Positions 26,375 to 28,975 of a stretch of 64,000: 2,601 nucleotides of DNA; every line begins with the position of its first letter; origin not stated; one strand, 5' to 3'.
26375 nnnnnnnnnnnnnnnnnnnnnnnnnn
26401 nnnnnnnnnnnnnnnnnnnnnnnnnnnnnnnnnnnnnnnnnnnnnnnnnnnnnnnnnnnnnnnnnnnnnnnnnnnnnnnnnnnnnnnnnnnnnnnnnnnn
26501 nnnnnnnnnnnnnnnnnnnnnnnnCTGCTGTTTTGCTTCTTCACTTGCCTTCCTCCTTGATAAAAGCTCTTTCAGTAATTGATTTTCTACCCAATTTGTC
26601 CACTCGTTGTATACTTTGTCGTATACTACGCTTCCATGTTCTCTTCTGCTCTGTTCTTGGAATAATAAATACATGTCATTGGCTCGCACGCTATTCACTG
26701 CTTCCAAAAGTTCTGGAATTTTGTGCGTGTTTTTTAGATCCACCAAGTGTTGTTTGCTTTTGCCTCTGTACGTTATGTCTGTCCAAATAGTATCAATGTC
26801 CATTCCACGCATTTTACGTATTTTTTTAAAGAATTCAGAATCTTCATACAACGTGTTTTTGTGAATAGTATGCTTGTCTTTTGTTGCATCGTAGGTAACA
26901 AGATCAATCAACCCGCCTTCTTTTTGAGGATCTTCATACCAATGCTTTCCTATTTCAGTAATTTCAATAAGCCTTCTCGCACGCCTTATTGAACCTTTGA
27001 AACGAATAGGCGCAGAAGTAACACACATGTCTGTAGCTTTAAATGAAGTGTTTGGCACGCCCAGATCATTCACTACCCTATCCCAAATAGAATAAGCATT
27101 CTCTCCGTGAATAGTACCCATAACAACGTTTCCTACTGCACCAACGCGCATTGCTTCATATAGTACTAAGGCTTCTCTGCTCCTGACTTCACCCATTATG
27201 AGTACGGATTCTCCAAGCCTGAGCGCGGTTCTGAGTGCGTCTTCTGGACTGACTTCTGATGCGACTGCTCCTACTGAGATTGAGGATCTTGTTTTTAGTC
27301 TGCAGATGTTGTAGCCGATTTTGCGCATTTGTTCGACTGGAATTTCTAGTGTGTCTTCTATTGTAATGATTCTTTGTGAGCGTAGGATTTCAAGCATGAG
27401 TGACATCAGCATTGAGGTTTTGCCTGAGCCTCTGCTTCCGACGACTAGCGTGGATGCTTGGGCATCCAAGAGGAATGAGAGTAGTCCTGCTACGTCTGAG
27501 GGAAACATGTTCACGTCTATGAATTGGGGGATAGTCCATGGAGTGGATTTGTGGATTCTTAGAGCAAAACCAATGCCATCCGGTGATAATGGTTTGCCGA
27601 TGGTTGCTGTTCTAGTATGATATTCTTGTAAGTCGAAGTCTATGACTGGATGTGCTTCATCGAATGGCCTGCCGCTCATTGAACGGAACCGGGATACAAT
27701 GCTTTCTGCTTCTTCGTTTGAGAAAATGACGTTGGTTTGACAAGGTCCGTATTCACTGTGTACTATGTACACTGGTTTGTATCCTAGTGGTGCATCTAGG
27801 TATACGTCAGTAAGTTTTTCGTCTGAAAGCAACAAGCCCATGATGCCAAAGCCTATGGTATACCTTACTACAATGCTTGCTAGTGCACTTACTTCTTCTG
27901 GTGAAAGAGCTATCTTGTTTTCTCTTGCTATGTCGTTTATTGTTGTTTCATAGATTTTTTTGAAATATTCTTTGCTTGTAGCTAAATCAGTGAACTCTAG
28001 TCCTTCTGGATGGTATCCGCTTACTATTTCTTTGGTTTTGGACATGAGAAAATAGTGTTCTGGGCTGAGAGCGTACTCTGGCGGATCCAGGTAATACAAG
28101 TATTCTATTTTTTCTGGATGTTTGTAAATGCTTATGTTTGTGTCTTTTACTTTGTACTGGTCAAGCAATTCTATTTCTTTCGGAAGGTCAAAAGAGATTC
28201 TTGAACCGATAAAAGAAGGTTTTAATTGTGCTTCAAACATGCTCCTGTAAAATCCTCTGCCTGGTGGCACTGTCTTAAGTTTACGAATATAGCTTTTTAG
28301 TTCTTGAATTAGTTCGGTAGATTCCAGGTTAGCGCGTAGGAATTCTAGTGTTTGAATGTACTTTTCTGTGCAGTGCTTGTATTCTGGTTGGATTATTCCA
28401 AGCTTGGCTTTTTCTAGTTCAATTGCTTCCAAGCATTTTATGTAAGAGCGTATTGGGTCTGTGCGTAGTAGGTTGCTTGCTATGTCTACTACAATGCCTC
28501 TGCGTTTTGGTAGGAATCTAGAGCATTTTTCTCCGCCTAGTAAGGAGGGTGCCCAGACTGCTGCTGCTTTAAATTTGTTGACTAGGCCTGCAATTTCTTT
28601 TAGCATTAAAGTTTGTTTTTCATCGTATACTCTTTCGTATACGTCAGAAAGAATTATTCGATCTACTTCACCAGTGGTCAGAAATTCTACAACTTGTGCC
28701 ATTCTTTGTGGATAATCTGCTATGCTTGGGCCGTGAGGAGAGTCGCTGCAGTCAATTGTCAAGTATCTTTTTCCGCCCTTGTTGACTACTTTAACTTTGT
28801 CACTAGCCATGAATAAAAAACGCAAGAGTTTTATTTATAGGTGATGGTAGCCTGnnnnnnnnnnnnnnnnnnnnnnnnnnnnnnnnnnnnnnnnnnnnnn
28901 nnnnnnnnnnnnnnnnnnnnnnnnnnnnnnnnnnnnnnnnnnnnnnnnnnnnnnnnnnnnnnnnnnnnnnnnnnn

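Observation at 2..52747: Fifty-kilobase cell-surface supercluster combining three type-IV-filament motors with giant exoproteins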

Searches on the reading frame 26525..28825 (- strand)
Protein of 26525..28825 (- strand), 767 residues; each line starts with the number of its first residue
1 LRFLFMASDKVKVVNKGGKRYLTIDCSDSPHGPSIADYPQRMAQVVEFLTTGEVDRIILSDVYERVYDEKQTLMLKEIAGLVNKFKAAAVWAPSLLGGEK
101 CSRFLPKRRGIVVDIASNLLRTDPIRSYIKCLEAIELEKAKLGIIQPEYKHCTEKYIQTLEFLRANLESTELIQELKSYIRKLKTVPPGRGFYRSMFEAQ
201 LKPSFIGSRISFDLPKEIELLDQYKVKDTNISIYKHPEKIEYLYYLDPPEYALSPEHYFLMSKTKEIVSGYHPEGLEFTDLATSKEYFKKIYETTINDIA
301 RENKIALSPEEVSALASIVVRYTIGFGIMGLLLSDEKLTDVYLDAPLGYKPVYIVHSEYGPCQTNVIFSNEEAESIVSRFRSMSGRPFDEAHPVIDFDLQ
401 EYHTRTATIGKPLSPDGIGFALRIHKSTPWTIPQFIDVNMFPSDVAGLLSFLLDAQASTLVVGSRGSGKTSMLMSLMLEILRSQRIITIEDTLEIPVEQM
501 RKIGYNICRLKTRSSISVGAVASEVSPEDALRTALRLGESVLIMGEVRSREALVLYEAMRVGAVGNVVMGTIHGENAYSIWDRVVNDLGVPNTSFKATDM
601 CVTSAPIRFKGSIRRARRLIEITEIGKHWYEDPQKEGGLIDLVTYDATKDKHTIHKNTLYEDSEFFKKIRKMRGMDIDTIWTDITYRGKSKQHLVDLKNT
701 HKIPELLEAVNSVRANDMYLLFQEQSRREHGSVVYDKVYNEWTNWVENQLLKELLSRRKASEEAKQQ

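Call 6: search_protein_families(library=pfam, proteins=[window:26525-28825:-], max_evalue=0.01)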
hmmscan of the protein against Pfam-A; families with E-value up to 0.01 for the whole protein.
window:26525-28825:- (767 aa): 5 families
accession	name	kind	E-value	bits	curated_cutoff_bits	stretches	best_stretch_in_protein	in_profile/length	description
PF00437.27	T2SSE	-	5.1e-21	75.2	24.9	1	395-598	83-268/370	Type II/IV secretion system protein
PF24389.1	ORC-CDC6-like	-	0.00029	20.2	27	1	454-484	30-60/571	ORC-CDC6-like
PF13481.12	AAA_25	-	0.00032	20.8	27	1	437-534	14-107/195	AAA domain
PF12775.13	AAA_7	-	0.0082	16.1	25.8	0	448-487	25-63/181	P-loop containing dynein motor region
PF01580.24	FtsK_SpoIIIE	-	0.0085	16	24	0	457-481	40-64/221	FtsK/SpoIIIE family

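Call 12: search_protein_families(library=ncbifam, proteins=[window:26525-28825:-], max_evalue=0.01)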
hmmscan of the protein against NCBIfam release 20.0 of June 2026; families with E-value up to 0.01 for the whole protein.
window:26525-28825:- (767 aa): 16 families
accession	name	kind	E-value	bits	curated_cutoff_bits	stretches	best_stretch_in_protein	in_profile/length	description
NF058587.1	archaellum_moto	equivalog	6e-42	144.1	550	1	292-714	113-518/527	archaellum flagellar ATPase motor FlaI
TIGR03819.1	heli_sec_ATPase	hypoth_equivalog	1.1e-35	123.4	373.15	1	299-584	25-297/340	TadA family conjugal transfer-associated ATPase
NF053672.1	bindosome_BasE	exception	4.7e-22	78.4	1000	1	319-624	132-429/512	bindosome assembly system ATPase subunit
TIGR02782.1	TrbB_P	equivalog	1.4e-19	70.5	304.55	1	361-584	42-252/303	P-type conjugative transfer ATPase TrbB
TIGR02788.1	VirB11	equivalog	1.2e-17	64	249.95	1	449-586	137-264/308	P-type DNA transfer ATPase VirB11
NF041000.1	ATPase_ComGA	equivalog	4e-15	55.5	300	1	400-603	78-260/267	competence type IV pilus ATPase ComGA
TIGR01420.1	pilT_fam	subfamily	8e-14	51.6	319.1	1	335-586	11-241/343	PilT/PilU family type 4a pilus ATPase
NF010469.0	PRK13894.1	subfamily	1.3e-13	51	508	1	369-585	63-265/320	conjugal transfer ATPase TrbB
NF010425.0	PRK13851.1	equivalog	1.1e-11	44.2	461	1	445-579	151-275/344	type IV secretion system protein VirB11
TIGR02533.1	type_II_gspE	equivalog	1.2e-08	34.1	630.25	1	441-590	228-361/486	type II secretion system ATPase GspE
NF010407.0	PRK13833.1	subfamily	2.2e-08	33.9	499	1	370-584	59-259/323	conjugal transfer protein TrbB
NF007755.0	PRK10436.1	equivalog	2.4e-08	33.1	617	1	439-591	202-338/465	type II secretion system protein GspE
NF010475.0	PRK13900.1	equivalog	4.1e-08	32.7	389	1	456-577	160-272/333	type IV secretion system ATPase VirB11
TIGR02525.1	plasmid_TraJ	equivalog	4.6e-08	32.4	368.3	1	418-586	118-271/372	plasmid transfer ATPase TraJ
NF053534.1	T4PilAsmATPsTfpB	equivalog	6.4e-07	28.1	850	1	459-602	339-466/584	type IV pilus assembly ATPase TfpB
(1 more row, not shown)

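Call 14: find_homologous_proteins(query=window:26525-28825:-, max_evalue=1e-10)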
Query window:26525-28825:- (767 aa): 1017 proteins with E <= 1e-10 among 8000 candidates; the best 120 are listed.
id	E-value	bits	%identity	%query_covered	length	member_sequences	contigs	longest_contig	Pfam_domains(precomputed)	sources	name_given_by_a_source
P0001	0.0e+0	1721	100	99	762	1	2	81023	PF00437.27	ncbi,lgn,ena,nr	ncbi:type II/IV secretion system ATPase subunit [archaeon]|nr:type II/IV secretion system ATPase sub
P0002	0.0e+0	1383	77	99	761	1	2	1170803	PF00437.27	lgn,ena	-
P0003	0.0e+0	1359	77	99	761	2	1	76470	PF00437.27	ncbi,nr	ncbi:MAG: type II/IV secretion system ATPase subunit [Candidatus Diapherotrites archaeon]|nr:type II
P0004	0.0e+0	1341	76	99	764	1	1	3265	PF00437.27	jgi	-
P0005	0.0e+0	1323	74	99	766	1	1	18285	PF00437.27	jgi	jgi:type IV secretory pathway ATPase VirB11/archaellum biosynthesis ATPase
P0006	0.0e+0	1257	71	99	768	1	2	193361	PF00437.27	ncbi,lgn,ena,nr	ncbi:MAG: type II/IV secretion system ATPase subunit [Candidatus Diapherotrites archaeon]|nr:type II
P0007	0.0e+0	1256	70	99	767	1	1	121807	PF00437.27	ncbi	ncbi:ATPase, T2SS/T4P/T4SS family [archaeon]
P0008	0.0e+0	1235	70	98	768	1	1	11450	PF00437.27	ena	-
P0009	0.0e+0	1233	70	98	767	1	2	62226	PF00437.27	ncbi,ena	-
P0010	0.0e+0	1228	69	99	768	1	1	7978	PF00437.27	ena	-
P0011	0.0e+0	1196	69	60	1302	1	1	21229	PF00437.27,PF14528.12,PF14890.12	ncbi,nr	ncbi:MAG: Flp pilus assembly complex ATPase component TadA [Candidatus Diapherotrites archaeon]|nr:F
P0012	0.0e+0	1188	67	99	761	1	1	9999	PF00437.27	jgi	jgi:type IV secretory pathway ATPase VirB11/archaellum biosynthesis ATPase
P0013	0.0e+0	1167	67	98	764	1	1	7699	PF00437.27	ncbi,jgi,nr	ncbi:MAG: type II/IV secretion system ATPase subunit [Candidatus Diapherotrites archaeon]|nr:type II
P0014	0.0e+0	1166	68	62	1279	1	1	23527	PF00437.27,PF14528.12,PF14890.12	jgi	jgi:type IV secretory pathway ATPase VirB11/archaellum biosynthesis ATPase/intein/homing endonucleas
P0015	0.0e+0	1121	64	98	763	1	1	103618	PF00437.27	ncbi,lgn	-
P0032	1.1e-288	978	58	98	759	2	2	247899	PF00437.27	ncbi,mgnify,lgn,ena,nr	ncbi:hypothetical protein DRN74_00155 [Candidatus Micrarchaeota archaeon]|mgnify:CR=1 FL=1|nr:MAG: h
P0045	8.4e-283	958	59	95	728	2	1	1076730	PF00437.27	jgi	jgi:type IV secretory pathway ATPase VirB11/archaellum biosynthesis ATPase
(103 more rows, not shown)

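Call 15: find_encoding_contigs(protein=P0002, flank=10000, max_places=2)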
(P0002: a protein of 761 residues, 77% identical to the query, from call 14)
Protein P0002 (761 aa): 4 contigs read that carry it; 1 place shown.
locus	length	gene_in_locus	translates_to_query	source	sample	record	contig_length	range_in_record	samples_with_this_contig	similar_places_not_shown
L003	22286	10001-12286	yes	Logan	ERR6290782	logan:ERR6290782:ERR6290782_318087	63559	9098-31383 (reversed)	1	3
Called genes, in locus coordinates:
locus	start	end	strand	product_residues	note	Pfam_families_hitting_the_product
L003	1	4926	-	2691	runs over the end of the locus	PF13620:CarboxypepD_reg (faint)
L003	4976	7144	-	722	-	-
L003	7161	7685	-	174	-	-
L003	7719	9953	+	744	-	-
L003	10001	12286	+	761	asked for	PF00437:T2SSE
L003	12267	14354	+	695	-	-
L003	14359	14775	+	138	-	-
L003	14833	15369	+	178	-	-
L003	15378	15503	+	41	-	-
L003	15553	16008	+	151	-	-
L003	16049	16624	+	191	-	-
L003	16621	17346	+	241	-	-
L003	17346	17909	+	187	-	-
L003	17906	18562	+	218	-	-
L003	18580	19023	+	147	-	-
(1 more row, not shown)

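Call 16: find_encoding_contigs(protein=P0001, flank=10000, max_places=2)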
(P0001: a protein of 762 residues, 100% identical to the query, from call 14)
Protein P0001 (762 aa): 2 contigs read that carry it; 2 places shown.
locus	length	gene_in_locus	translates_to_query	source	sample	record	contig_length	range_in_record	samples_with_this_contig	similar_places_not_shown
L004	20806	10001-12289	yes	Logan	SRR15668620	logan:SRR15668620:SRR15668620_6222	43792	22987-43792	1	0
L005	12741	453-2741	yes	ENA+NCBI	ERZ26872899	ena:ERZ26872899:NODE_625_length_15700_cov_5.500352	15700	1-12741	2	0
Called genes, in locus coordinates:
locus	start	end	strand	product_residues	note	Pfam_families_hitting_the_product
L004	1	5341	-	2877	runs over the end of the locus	PF13620:CarboxypepD_reg (faint)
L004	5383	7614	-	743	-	-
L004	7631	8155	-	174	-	PF09721:Exosortase_EpsH (weak)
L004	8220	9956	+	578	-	-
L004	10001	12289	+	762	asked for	PF00437:T2SSE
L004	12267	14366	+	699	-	-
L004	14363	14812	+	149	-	-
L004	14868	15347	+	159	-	-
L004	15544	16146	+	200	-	-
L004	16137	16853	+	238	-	-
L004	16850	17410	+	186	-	-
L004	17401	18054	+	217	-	-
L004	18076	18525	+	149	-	-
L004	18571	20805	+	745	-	?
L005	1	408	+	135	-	?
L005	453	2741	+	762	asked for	PF00437:T2SSE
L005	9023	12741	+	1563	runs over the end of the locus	-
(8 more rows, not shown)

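Call 17: find_encoding_contigs(protein=P0006, flank=10000, max_places=1)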
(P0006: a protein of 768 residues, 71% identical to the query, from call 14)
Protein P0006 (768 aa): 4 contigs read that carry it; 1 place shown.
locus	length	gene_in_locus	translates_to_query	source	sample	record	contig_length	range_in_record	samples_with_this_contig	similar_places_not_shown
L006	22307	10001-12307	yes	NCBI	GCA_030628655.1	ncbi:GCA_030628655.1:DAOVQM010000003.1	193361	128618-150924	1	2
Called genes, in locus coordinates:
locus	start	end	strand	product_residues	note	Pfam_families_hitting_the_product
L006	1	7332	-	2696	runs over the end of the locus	PF02369:Big_1 (faint), PF13620:CarboxypepD_reg (weak), PF17210:SdrD_B (faint), PF17789:MG4 (faint), PF13620:CarboxypepD_reg (weak), PF22904:NOMO1-like_2nd (faint)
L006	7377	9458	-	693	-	-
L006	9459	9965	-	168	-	PF09721:Exosortase_EpsH (weak)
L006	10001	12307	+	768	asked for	PF00437:T2SSE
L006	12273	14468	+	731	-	-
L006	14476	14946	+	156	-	-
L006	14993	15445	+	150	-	-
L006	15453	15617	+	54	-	-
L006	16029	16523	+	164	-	PF13274:SocA_Panacea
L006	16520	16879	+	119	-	-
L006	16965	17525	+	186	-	-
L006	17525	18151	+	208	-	-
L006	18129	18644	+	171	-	-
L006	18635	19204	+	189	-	-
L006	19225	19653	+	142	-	-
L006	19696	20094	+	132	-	PF01850:PIN, PF13470:PIN_3 (weak)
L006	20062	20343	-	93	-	-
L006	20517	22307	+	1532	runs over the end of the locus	-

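Call 18: find_encoding_contigs(protein=P0032, flank=10000, max_places=1)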
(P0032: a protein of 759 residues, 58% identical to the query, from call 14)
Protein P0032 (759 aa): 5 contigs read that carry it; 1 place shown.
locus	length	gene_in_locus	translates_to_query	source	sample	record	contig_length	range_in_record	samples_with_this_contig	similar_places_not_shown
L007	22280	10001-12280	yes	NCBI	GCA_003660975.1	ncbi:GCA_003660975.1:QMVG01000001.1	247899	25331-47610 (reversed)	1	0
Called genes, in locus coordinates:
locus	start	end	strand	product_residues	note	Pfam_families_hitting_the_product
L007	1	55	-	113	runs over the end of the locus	-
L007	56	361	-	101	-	-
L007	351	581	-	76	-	-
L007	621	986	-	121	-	-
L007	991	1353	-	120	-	-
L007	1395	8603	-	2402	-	PF13620:CarboxypepD_reg (faint), PF11974:bMG3 (faint)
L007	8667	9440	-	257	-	-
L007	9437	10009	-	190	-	PF09721:Exosortase_EpsH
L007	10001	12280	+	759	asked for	PF00437:T2SSE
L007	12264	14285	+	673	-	-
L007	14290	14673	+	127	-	-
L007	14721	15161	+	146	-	-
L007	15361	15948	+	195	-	-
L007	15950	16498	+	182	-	-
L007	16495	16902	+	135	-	-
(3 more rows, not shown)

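Call 34: find_related_loci(query=A1, collection=genome_contigs, flank=10000)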
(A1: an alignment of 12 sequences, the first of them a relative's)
Query A1 (762 aa) in genome_contigs; peptide patterns used: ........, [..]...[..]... (x = any residue, [..] = any of these).
372 stretches matched a pattern; 298 encode a relative of the query (tblastn E <= 1e-3); the best 80 are kept; 80 distinct loci.
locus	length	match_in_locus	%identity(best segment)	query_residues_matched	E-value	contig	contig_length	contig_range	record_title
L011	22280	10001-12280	77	1-760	0e+0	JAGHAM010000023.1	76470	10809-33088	MAG: Candidatus Iainarchaeum archaeon isolate AUK230 PB_MBMC_184_c_000000000035, whole genome shotgun sequence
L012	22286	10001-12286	70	1-760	0e+0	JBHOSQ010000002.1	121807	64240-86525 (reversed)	Archaeon isolate SAG AM-311-L14 NODE_2_length_121807_cov_26.925677, whole genome shotgun sequence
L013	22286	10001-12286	71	1-760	0e+0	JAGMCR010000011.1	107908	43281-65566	MAG: Candidatus Iainarchaeum archaeon isolate RS_17_2 ZL495.bin.2.fa_11, whole genome shotgun sequence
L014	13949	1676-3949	70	1-755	0e+0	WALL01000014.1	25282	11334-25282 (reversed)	MAG: Nanobdellati archaeon isolate S014_61_esom k151_190915, whole genome shotgun sequence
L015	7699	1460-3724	67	8-761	0e+0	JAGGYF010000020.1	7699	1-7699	MAG: Candidatus Iainarchaeum archaeon isolate AUK171 PB_MBMC_125_c_000000000006, whole genome shotgun sequence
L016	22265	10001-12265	64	8-762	0e+0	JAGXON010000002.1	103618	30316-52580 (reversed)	Candidatus Diapherotrites archaeon LH_S9 NODE_2_length_103618_cov_319.372005, whole genome shotgun sequence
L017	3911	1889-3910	69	3-676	0e+0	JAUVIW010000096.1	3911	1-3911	MAG: archaeon isolate CSMAG_438 CSMAG_438_k127_517719_length_3911_cov_39.6557, whole genome shotgun sequence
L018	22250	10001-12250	58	3-752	0e+0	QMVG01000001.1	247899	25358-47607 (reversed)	MAG: Candidatus Micrarchaeota archaeon isolate B47_G15 B47_Guay15_scaffold_00001, whole genome shotgun sequence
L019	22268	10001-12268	58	1-757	0e+0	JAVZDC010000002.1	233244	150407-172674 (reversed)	MAG: archaeon isolate DRTY-6_201705_bins_95 DRTY-6_201705_bins_95_scaffold_2, whole genome shotgun sequence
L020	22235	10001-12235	58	1-753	0e+0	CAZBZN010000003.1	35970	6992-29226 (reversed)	MAG TPA_asm: Candidatus Micrarchaeota archaeon isolate SRP141559_co1_230 genome assembly, contig: NODE_406_length_35970_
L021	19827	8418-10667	58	1-758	0e+0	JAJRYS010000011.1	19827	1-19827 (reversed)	MAG: archaeon isolate Dive96_bin3.463 k141_1032565, whole genome shotgun sequence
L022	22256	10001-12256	56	1-754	0e+0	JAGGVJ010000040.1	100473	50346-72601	MAG: Candidatus Iainarchaeum archaeon isolate AUK097 PB_MBMC_051_c_000000000036, whole genome shotgun sequence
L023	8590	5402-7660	56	1-761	0e+0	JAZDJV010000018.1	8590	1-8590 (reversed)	MAG: Candidatus Micrarchaeota archaeon isolate MEGAHIT-group-0.502 k141_19350684, whole genome shotgun sequence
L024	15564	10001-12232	57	11-762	0e+0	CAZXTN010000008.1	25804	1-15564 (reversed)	MAG TPA_asm: Candidatus Micrarchaeota archaeon isolate SRP141559_co1_226 genome assembly, contig: NODE_806_length_25804_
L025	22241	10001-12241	57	10-756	0e+0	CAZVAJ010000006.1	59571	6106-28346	MAG TPA_asm: Candidatus Micrarchaeota archaeon isolate SRP141559_co1_36 genome assembly, contig: NODE_120_length_59571_c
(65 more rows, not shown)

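Call 68: search_solved_structures(query=window:26525-28810:-, max_evalue=0.001)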
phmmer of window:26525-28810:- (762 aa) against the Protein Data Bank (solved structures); distinct sequences matched with E-value up to 0.001: 18.
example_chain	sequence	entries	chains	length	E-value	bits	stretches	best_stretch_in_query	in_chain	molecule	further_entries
2oap_1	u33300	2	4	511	3.2e-35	124.9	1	256-648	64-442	Type II secretion system protein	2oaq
4ii7_A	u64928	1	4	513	1.9e-24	89.3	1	319-671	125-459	FlaI ATPase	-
4ihq_A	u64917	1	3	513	1.3e-23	86.6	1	319-671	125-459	FlaI ATPase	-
8rkd_E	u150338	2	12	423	1.1e-22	83.5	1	294-620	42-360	Pilus assembly ATPase CpaF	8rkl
8rjf_A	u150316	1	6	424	1.1e-22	83.5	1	294-620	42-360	Pilus assembly ATPase CpaF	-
9e24_A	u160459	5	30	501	1.7e-22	82.8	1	293-620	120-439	CpaF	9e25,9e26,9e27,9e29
10my_A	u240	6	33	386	5e-08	35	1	448-581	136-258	PilT/PilU family type 4a pilus ATPase | Twitching motility protein PilT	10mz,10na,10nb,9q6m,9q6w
2gsz_A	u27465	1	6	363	7e-08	34.5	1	421-581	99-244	twitching motility protein PilT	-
2ewv_A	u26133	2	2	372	7.4e-08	34.5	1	421-581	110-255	twitching motility protein PilT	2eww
2eyu_A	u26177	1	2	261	1.1e-07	33.9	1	452-581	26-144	twitching motility protein PilT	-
6bge_A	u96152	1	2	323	3.2e-07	32.3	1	452-581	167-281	VirB11-like protein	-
1g6o_A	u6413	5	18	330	3.4e-07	32.3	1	452-581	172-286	CAG-ALPHA | virB11 homolog | Cag-alfa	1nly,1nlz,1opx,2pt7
3jvu_A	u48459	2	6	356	9.2e-07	30.8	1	453-582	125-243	Twitching mobility protein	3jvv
9n32_A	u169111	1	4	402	3.7e-05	25.6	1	447-581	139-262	PilU protein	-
2gza_A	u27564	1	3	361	8.9e-05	24.3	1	444-560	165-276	Type IV secretion system protein VirB11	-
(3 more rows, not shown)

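Call 103: predict_structure(alignment_id=A8)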
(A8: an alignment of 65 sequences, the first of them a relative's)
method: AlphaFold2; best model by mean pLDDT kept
length: 762 residues; sequences in the alignment: 65
mean_pLDDT: 82.1   pTM: 0.63
mean pLDDT of the five models: 82.1, 81.5, 80.6, 77.3, 77.0
residues with pLDDT >= 90: 211; 70-90: 444; 50-70: 81; < 50: 26
segments of 3 or more residues with pLDDT < 50: 1-3, 196-209, 382-387
pLDDT, mean of each block of 10 residues (from residue 1): 65 78 79 89 86 73 87 92 87 82 89 90 91 86 84 92 91 82 76 55 44 79 86 81 81 81 67 66 87 89 89 83 88 82 81 83 77 71 50 73 58 73 88 94 93 88 88 90 77 87 73 55 69 74 73 69 84 88 83 91 81 93 89 93 92 86 86 92 97 92 93 94 92 96 93 84 70
secondary structure, 60 per line:
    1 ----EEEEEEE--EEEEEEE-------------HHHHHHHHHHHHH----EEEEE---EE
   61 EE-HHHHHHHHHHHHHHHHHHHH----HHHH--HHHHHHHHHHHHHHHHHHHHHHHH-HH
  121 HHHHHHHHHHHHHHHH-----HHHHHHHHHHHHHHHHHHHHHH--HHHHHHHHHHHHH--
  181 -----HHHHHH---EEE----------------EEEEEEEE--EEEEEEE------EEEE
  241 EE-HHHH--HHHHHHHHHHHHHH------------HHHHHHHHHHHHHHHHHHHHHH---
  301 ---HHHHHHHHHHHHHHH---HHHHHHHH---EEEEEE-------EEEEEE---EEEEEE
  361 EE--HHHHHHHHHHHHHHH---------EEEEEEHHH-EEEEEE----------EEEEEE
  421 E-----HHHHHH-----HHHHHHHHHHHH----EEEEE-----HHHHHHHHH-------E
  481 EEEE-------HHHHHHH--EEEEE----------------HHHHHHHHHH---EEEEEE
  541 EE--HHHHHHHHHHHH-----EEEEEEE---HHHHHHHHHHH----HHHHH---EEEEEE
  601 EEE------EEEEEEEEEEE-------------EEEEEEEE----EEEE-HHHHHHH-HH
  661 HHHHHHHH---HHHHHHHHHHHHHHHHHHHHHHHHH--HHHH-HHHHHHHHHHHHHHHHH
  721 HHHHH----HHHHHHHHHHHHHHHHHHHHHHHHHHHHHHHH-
elements in order (helices of 4 or more, strands of 3 or more residues): E5-11 E14-20 H34-46 E51-55 E59-62 H64-83 H88-91 H94-117 H119-136 H142-163 H166-178 H186-191 E195-197 E214-221 E224-230 E237-242 H244-247 H250-263 H276-297 H304-318 H322-329 E333-338 E346-351 E355-362 H365-379 E389-394 E399-404 E415-421 H427-432 H438-449 E454-458 H464-472 E480-484 H492-498 E501-505 H522-531 E535-542 H545-556 E562-568 H572-582 H587-591 E595-603 E610-620 E634-641 E646-649 H651-657 H659-668 H672-696 H699-702 H704-725 H730-761
